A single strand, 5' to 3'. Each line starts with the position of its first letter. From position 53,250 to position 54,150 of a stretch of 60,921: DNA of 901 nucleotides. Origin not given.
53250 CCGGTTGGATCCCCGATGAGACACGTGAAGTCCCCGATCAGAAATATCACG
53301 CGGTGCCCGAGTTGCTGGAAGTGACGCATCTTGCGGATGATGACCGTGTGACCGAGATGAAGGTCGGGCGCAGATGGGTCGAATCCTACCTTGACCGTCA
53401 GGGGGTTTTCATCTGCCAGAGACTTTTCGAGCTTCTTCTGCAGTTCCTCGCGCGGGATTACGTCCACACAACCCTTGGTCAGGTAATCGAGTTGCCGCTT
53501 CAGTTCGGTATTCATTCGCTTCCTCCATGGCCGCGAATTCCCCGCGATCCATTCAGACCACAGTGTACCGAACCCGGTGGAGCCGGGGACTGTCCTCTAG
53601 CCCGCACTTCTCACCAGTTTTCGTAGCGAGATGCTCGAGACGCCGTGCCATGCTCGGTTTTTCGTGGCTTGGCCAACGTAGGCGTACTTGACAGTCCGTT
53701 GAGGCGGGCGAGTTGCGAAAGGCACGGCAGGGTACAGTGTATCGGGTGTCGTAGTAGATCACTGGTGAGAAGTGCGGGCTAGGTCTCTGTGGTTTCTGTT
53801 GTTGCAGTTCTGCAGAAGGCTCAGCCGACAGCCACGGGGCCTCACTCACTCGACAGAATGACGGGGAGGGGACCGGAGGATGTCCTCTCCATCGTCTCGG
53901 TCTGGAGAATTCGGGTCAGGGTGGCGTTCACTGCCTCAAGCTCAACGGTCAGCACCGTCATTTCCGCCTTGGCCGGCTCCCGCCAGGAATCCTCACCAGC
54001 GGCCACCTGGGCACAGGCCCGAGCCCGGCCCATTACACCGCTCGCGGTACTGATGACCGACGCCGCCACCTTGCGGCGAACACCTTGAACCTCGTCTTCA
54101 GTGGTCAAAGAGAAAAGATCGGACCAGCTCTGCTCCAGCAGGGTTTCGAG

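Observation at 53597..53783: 187-nt intergenic element closed by a perfect 22-bp inverted repeat: best copy of a five-member repeat family I cannot assign to a known class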

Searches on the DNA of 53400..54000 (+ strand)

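Call 11: search_rna_families(source=window, start=53400, end=54000, threshold=evalue, max_evalue=10, show_alignments=2)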
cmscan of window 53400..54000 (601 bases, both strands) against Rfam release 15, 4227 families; matches with E-value up to 10: 2.
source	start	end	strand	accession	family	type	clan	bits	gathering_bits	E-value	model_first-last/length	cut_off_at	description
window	53940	53961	-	RF01129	sR44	Gene; snRNA; snoRNA; CD-box;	-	11.7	45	3.2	34-55/55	no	Small nucleolar RNA sR44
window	53770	53986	-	RF01953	SOX2OT_exon3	Gene; lncRNA;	-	7.4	70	6.1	28-276/276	no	SOX2 overlapping transcript exon 3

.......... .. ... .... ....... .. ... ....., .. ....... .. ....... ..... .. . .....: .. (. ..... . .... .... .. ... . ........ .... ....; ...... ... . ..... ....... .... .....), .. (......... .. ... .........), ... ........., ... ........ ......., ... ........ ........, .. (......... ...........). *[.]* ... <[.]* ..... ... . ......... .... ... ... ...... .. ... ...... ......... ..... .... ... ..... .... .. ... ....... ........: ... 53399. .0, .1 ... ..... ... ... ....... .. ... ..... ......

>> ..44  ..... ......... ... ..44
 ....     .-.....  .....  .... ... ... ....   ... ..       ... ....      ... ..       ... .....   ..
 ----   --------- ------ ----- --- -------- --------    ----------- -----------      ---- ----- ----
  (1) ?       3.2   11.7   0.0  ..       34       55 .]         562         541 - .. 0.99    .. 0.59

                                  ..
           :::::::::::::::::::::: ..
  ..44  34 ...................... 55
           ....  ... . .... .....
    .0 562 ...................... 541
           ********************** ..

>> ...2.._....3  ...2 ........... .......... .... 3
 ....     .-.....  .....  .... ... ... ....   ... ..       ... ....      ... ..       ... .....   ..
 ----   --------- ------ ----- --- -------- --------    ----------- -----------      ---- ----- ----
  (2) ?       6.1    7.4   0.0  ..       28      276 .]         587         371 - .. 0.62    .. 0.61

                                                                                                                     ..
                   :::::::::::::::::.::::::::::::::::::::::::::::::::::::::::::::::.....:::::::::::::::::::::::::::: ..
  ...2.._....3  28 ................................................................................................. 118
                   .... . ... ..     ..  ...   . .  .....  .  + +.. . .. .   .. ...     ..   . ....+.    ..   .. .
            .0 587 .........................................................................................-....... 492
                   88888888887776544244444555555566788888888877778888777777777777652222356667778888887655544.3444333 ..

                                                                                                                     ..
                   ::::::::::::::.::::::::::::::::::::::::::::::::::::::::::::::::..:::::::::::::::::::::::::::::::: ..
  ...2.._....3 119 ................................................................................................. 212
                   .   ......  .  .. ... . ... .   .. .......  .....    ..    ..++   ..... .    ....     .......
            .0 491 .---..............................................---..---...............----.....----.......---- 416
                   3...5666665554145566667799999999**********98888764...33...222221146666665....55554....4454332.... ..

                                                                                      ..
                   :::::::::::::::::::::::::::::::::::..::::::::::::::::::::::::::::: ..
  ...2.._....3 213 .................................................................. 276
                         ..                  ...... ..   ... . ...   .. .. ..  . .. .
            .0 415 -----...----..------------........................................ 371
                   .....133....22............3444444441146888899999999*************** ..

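Call 33: build_rna_model(alignment_id=A3)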
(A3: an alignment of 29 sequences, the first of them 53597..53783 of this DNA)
Model R1 built from alignment A3 (29 sequences, 204 columns); structure: RNAalifold consensus.
model positions 187; base pairs 57; branch points 0; effective number of sequences 2.01; information 0.59 bits per position. Calibrated on 0.2 Mb of random sequence (short: E-values are rough).
structure used (alignment columns):
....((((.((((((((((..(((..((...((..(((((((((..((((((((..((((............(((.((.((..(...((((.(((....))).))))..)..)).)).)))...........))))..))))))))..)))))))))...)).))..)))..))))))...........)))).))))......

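Call 34: search_with_rna_model(model_id=R1, source=window, filters=off, max_evalue=10, show_alignments=6)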
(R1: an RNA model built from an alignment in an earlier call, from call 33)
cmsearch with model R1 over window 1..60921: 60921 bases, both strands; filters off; matches with E-value up to 10: 104.
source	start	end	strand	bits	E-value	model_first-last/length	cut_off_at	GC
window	53596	53783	+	183.1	1.1e-42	1-187/187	no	0.58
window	18363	18549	+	179.6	7.7e-42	1-187/187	no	0.6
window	19781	19967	+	103.2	1.7e-23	1-187/187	no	0.51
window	53596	53783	-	67.7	5.8e-15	1-187/187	no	0.58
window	18363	18549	-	59.1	6.9e-13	1-187/187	no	0.6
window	9315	9418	-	41.3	1.3e-08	1-187/187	no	0.63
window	19782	19966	-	18.6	0.0037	1-187/187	no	0.52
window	28723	28928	-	18.3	0.0042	1-187/187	no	0.63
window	9180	9308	+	14.6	0.034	1-187/187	no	0.65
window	4572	4635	-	12.9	0.085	1-187/187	no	0.66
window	33413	33483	-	12.2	0.12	1-187/187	no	0.55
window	28492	28633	-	11.1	0.23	1-187/187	no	0.61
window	40614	40731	-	11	0.25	1-187/187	no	0.66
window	14840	14960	-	10.2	0.38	1-187/187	no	0.61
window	9180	9308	-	10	0.41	1-187/187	no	0.65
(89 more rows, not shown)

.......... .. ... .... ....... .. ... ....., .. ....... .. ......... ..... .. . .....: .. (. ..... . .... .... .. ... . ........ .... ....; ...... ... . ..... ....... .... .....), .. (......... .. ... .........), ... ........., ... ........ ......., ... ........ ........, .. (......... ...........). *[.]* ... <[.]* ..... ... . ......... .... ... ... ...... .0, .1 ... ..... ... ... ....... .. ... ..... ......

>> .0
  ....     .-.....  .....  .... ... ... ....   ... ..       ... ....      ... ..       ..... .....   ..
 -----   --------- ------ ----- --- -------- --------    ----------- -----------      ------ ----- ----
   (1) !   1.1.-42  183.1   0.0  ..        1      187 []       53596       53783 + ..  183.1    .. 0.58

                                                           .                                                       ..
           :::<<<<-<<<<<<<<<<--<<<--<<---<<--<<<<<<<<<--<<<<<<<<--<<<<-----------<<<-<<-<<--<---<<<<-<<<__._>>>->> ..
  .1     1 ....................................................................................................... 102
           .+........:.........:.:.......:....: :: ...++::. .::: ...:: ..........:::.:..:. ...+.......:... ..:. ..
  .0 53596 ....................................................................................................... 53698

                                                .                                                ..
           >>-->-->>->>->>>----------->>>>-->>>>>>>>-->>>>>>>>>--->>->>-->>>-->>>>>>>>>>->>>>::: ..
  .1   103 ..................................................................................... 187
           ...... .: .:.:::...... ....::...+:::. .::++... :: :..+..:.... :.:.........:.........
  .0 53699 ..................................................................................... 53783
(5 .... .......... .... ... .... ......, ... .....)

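Call 37: search_with_rna_model(model_id=R1, sources=[L001, L002, L003, L004, L006, L007, L008, L009, L010, L011, L013, L014, L015, L017, L018, L019, L020, L021, L022, L024, L025, L027, L028, L030, L031, L032, L035, L036, L037, L038, L040, L041, L045, L046, L047, L048, L049, L050, L051, L052, L053, L054, L055, L056, L057, L058, L059, L060, L061, L062, L064, L065, L067, L068, L026, L029, L033], max_evalue=0.00001)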
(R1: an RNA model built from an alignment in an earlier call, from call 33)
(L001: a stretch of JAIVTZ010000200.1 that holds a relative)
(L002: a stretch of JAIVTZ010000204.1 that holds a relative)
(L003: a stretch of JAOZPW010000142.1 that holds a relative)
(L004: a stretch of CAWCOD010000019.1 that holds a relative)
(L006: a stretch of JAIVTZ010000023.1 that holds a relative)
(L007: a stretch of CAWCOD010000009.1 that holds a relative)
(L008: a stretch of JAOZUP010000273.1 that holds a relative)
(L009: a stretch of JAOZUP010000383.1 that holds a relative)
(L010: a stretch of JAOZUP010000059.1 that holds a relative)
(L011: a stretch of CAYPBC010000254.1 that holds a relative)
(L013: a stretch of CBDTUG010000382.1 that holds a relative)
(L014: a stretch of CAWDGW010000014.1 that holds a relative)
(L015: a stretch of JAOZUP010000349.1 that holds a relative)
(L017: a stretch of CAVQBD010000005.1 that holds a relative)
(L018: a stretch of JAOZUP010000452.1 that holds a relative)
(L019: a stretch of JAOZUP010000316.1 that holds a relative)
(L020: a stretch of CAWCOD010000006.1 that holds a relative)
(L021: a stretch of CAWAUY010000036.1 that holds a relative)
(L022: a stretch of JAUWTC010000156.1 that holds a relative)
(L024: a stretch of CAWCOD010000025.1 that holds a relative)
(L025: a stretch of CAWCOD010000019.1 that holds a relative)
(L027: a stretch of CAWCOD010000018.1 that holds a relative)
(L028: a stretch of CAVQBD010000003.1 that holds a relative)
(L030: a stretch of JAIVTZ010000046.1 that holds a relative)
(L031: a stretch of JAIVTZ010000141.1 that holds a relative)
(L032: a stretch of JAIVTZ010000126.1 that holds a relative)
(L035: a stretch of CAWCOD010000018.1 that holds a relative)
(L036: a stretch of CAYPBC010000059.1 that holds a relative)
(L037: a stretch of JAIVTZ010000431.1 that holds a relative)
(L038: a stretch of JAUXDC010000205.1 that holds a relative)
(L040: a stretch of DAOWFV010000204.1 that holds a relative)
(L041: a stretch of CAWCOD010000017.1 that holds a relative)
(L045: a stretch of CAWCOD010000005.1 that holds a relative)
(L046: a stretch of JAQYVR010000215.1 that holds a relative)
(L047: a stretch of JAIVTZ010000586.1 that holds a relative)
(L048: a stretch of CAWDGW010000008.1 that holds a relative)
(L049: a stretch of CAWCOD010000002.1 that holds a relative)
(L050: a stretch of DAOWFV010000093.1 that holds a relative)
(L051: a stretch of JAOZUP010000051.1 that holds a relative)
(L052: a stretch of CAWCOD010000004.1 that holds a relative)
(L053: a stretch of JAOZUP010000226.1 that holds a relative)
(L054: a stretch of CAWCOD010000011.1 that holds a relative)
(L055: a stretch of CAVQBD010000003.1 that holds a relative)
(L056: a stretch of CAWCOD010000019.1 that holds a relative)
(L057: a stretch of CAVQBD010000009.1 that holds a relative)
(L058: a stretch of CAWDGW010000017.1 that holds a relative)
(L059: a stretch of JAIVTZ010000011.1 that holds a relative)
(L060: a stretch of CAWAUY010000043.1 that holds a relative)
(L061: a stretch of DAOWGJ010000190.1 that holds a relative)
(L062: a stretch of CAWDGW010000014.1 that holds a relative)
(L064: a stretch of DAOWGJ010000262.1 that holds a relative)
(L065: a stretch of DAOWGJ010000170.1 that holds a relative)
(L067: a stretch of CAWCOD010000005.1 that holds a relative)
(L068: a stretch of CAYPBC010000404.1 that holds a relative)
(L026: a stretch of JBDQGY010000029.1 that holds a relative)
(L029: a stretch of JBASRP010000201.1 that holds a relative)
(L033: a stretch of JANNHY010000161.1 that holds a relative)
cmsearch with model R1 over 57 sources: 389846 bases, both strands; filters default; matches with E-value up to 0.00001: 123.
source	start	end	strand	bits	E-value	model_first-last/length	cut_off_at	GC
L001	3516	3702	+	214.6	1.8e-49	1-187/187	no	0.56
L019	1045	1231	-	213.6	3.3e-49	1-187/187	no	0.6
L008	2336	2522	+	212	7.8e-49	1-187/187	no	0.57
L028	3918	4104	-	211.8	9e-49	1-187/187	no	0.62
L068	2590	2776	-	211.4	1.1e-48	1-187/187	no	0.61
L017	7273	7459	-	211.2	1.2e-48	1-187/187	no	0.64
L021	47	233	+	211.2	1.2e-48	1-187/187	no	0.62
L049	7018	7204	-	210.8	1.5e-48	1-187/187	no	0.61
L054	1488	1674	+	209.9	2.5e-48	1-187/187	no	0.61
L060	4774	4960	+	209.7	2.8e-48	1-187/187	no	0.64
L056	5591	5777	+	209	4.1e-48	1-187/187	no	0.61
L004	7351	7537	+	209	4.1e-48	1-187/187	no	0.64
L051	384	570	+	208.5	5.5e-48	1-187/187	no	0.57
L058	4088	4274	-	208.4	5.7e-48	1-187/187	no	0.59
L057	6909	7095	+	206.9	1.3e-47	1-187/187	no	0.61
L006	3983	4169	-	206.9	1.4e-47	1-187/187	no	0.59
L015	3441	3627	+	206.7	1.5e-47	1-187/187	no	0.58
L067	3291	3477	-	206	2.2e-47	1-187/187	no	0.61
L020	4869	5055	-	205.8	2.4e-47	1-187/187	no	0.6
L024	7035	7221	-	205.4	3e-47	1-187/187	no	0.59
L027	3808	3994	+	204.8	4.3e-47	1-187/187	no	0.62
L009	3842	4028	+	204.3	5.7e-47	1-187/187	no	0.58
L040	1342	1527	-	202.9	1.2e-46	1-187/187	no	0.57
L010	4835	5021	+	202.9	1.2e-46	1-187/187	no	0.59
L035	7534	7720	+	201.7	2.3e-46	1-187/187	no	0.6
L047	1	182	-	201.1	3.3e-46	1-182/187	3'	0.59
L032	7251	7437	-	200.9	3.6e-46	1-187/187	no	0.58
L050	5132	5318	-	200.5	4.7e-46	1-187/187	no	0.58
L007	1013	1199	+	200.2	5.4e-46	1-187/187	no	0.62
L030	3324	3510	-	200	6e-46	1-187/187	no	0.58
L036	3261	3447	-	199.6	7.6e-46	1-187/187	no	0.59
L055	7218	7404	+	197.9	1.9e-45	1-187/187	no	0.62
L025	456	642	+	197.1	3e-45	1-187/187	no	0.6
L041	6402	6588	-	197.1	3e-45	1-187/187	no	0.62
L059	5689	5875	-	196.9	3.4e-45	1-187/187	no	0.58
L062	528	714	+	196.1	5.2e-45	1-187/187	no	0.58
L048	399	585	+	195.7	6.6e-45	1-187/187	no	0.57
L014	4938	5124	+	194.5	1.3e-44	1-187/187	no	0.57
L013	2169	2355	+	191.2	7.7e-44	1-187/187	no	0.62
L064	2970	3157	-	189.8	1.7e-43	1-187/187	no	0.58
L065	5759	5946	+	186.2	1.2e-42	1-187/187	no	0.59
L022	2262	2449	+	185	2.4e-42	1-187/187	no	0.59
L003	3281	3467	-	179.6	4.8e-41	1-187/187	no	0.61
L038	108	295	-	177.5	1.5e-40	1-187/187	no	0.56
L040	6134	6319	+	151.4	2.9e-34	1-187/187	no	0.64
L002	6266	6416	+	151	3.5e-34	1-151/187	3'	0.57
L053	1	150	-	149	1.1e-33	1-150/187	3'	0.55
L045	6424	6572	-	148.6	1.3e-33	21-169/187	no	0.62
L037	3811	3955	-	147.7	2.2e-33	43-187/187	5'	0.57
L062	2687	2872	+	145.7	6.6e-33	1-187/187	no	0.65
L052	6429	6614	-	142.3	4.4e-32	1-187/187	no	0.58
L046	1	142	-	141.9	5.4e-32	1-142/187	3'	0.56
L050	6213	6398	+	141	8.8e-32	1-187/187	no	0.64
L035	6364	6552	+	135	2.5e-30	1-187/187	no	0.6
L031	1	130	-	127.4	1.7e-28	1-130/187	3'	0.57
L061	5180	5364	-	122.3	2.8e-27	1-187/187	no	0.57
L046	1595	1780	-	120.4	8.1e-27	1-187/187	no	0.62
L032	7791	7906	-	107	1.3e-23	72-187/187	5'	0.59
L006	3983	4169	+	104.9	4.2e-23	1-187/187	no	0.59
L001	3516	3702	-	104.1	6.7e-23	1-187/187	no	0.56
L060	4774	4960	-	103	1.2e-22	1-187/187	no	0.64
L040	1342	1527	+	103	1.2e-22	1-187/187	no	0.57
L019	1045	1231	+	102.3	1.8e-22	1-187/187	no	0.6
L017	7273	7459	+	101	3.7e-22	1-187/187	no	0.64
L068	2590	2776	+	100.9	3.9e-22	1-187/187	no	0.61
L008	2336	2522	-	99.9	7e-22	1-187/187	no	0.57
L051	384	570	-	99.7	7.8e-22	1-187/187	no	0.57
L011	3984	4089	-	99.5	8.5e-22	82-187/187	5'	0.6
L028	3918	4104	+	99.4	8.8e-22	1-187/187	no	0.62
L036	3261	3447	+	99.2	1e-21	1-187/187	no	0.59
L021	47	233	-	99.1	1e-21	1-187/187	no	0.62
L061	7542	7736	-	97.8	2.2e-21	1-187/187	no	0.55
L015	3441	3627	-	97.7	2.3e-21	1-187/187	no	0.58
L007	1013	1199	-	97.5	2.6e-21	1-187/187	no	0.62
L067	3291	3477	+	97.4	2.7e-21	1-187/187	no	0.61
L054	1488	1674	-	97.2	3.1e-21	1-187/187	no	0.61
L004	7351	7537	-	96.8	3.8e-21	1-187/187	no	0.64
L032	7251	7437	+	96.8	3.8e-21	1-187/187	no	0.58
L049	7018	7204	+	96.7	4e-21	1-187/187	no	0.61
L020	4869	5055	+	96.3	4.9e-21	1-187/187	no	0.6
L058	4088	4274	+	95.9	6.4e-21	1-187/187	no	0.59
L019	4759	4958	+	94.7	1.2e-20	1-159/187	3'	0.63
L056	5591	5777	-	93.9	1.9e-20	1-187/187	no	0.61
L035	7534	7720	-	93.8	1.9e-20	1-187/187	no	0.6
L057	6909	7095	-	93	3.1e-20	1-187/187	no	0.61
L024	7035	7221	+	92.9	3.2e-20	1-187/187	no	0.59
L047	1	182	+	92.4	4.4e-20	6-187/187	5'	0.59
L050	5132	5318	+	91.8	5.9e-20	1-187/187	no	0.58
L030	3324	3510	+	91.5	7e-20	1-187/187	no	0.58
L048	399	585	-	90.6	1.2e-19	1-187/187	no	0.57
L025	456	642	-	88.7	3.3e-19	1-187/187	no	0.6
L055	7218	7404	-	88.5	3.7e-19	1-187/187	no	0.62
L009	3842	4028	-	87.8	5.4e-19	1-187/187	no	0.58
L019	1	114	-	87.3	7.1e-19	1-114/187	3'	0.66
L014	4938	5124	-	85.9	1.6e-18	1-187/187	no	0.57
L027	3808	3994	-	85.7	1.8e-18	1-187/187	no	0.62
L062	528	714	-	85.7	1.8e-18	1-187/187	no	0.58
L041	6402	6588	+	85.3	2.1e-18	1-187/187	no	0.62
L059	5689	5875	+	81.7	1.6e-17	1-187/187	no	0.58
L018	3218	3309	-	80.5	3.1e-17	96-187/187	5'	0.61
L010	4835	5022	-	78.4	1e-16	1-187/187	no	0.59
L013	2169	2355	-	75.4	5.3e-16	1-187/187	no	0.62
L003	3281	3467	+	73.7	1.3e-15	1-187/187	no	0.61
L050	6213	6398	-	73.4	1.6e-15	1-187/187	no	0.64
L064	2970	3157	+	71.9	3.7e-15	1-187/187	no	0.58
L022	2262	2449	-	68.6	2.2e-14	1-187/187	no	0.59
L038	108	295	+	67.7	3.8e-14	1-187/187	no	0.56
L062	2687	2872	-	64.9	1.8e-13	1-187/187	no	0.65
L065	5759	5946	-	61.8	9.9e-13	1-187/187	no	0.59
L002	6266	6416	-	58.6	5.6e-12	38-187/187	5'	0.57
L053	1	150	+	56.6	1.8e-11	39-187/187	5'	0.55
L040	6134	6319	-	54.9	4.4e-11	1-187/187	no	0.64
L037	3811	3955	+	54.9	4.5e-11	1-146/187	3'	0.57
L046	1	142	+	47.3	3e-09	47-187/187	5'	0.56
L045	6439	6558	+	46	6e-09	35-154/187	no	0.63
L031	1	130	+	41.7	6.4e-08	59-187/187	5'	0.57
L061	5180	5364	+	38.5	3.8e-07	1-187/187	no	0.57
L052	6429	6614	+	38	5.1e-07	1-187/187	no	0.58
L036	1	60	-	37.6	6.3e-07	1-60/187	3'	0.72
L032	7791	7906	+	35.8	1.7e-06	1-117/187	3'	0.59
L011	3984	4089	+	34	4.6e-06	1-107/187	3'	0.6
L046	1595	1780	+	33.6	5.7e-06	1-187/187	no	0.62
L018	3218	3309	+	33.1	7.7e-06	1-94/187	3'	0.61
